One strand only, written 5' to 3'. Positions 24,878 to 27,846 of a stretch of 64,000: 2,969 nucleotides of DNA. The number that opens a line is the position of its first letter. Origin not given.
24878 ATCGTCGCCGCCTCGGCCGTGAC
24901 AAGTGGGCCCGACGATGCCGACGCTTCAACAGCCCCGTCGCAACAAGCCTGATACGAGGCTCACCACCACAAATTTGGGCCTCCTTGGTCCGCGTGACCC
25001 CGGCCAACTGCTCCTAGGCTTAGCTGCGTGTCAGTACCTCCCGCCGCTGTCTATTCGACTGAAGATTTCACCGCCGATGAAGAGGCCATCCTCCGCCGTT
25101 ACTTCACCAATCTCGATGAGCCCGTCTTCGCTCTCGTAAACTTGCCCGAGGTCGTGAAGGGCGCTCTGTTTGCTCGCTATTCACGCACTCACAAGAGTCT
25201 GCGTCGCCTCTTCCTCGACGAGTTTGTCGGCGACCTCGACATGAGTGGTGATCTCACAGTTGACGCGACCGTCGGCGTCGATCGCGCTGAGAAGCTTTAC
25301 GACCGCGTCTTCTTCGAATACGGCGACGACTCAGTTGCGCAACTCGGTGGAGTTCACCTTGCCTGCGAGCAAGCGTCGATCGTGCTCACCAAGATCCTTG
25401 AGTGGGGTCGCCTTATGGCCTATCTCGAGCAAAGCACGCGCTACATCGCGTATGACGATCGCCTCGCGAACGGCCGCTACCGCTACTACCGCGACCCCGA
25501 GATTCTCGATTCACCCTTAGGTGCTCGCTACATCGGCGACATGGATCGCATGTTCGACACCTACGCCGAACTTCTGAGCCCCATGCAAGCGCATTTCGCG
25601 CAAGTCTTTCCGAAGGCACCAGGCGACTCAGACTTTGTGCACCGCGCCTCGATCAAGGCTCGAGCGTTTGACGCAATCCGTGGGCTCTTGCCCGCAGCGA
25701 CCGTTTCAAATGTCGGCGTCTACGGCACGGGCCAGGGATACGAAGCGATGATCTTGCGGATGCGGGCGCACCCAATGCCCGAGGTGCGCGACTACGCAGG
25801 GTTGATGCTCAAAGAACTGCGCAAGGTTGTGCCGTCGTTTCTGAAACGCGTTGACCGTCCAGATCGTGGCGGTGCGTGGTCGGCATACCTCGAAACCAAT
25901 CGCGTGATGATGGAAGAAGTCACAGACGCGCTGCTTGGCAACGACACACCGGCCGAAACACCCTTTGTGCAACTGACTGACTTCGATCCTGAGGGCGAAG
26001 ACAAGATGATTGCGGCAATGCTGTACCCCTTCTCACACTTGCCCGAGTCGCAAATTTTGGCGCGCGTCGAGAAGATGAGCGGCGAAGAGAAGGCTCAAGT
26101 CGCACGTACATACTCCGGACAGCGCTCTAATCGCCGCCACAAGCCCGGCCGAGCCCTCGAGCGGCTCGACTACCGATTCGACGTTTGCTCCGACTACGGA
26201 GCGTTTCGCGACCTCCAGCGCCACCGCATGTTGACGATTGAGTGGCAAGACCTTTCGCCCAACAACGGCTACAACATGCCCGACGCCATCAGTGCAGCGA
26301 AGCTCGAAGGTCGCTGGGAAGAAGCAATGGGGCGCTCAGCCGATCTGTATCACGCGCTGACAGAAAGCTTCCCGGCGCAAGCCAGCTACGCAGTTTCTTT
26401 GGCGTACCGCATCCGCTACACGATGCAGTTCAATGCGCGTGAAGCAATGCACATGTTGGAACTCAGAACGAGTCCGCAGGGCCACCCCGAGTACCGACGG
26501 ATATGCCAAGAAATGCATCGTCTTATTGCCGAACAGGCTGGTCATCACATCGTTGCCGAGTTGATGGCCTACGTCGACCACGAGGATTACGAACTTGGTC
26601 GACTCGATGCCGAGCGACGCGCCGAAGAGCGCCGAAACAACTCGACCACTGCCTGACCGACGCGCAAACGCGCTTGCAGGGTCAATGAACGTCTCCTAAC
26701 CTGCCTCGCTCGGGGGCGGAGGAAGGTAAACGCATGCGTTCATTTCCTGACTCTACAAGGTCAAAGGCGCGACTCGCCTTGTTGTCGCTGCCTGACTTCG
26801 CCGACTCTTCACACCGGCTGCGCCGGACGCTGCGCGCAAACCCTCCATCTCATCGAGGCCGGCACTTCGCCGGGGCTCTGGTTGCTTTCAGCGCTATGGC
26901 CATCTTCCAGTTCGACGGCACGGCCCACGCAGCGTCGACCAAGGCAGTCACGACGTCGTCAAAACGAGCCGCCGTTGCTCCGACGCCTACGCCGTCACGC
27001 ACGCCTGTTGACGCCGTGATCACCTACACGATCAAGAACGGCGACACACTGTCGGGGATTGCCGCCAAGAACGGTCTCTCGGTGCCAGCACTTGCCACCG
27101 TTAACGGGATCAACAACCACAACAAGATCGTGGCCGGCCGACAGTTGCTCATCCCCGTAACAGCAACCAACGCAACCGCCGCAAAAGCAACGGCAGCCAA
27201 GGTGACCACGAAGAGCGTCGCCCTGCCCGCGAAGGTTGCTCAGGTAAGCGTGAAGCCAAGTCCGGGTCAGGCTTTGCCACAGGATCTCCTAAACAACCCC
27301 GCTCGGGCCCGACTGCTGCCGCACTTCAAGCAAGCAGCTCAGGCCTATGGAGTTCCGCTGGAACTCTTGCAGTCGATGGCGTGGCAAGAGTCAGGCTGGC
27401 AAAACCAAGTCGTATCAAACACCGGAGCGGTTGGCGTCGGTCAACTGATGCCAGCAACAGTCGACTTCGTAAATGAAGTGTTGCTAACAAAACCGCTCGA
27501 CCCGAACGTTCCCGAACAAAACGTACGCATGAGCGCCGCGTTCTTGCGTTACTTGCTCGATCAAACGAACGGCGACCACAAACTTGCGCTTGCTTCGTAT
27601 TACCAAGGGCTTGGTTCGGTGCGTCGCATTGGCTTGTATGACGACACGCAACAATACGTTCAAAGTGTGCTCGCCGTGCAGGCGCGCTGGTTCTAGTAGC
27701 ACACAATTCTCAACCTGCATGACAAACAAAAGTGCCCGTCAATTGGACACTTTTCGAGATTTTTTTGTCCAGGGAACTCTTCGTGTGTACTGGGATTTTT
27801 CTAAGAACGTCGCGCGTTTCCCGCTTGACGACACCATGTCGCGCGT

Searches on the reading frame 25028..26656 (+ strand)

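Call 60: search_protein_families(library=pfam, proteins=[window:25028-26656:+], max_evalue=0.00001)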
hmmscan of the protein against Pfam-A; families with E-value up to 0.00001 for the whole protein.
window:25028-26656:+ (542 aa): 1 family
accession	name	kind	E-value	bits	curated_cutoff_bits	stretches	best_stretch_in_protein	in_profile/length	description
PF02511.20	Thy1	-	1.6e-38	132.8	24.8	2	344-503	30-188/191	Thymidylate synthase complementing protein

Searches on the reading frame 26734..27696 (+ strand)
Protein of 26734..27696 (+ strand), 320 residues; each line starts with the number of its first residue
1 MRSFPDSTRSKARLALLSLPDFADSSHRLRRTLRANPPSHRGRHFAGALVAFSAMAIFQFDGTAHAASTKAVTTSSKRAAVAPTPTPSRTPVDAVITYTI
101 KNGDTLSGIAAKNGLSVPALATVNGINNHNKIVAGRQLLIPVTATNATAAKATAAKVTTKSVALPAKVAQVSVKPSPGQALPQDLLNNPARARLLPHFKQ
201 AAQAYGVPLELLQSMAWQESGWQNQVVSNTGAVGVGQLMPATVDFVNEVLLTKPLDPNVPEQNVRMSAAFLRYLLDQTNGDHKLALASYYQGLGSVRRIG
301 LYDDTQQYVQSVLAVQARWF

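Call 60: search_protein_families(library=pfam, proteins=[window:26734-27696:+], max_evalue=0.00001)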
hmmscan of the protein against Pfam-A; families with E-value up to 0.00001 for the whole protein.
window:26734-27696:+ (320 aa): 2 families
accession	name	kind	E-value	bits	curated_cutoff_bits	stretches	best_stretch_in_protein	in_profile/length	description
PF01464.25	SLT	-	1.3e-20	73.6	21.3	1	198-305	3-110/117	Transglycosylase SLT domain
PF01476.26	LysM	-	2.9e-14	53.2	20.9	1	98-141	1-43/43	LysM domain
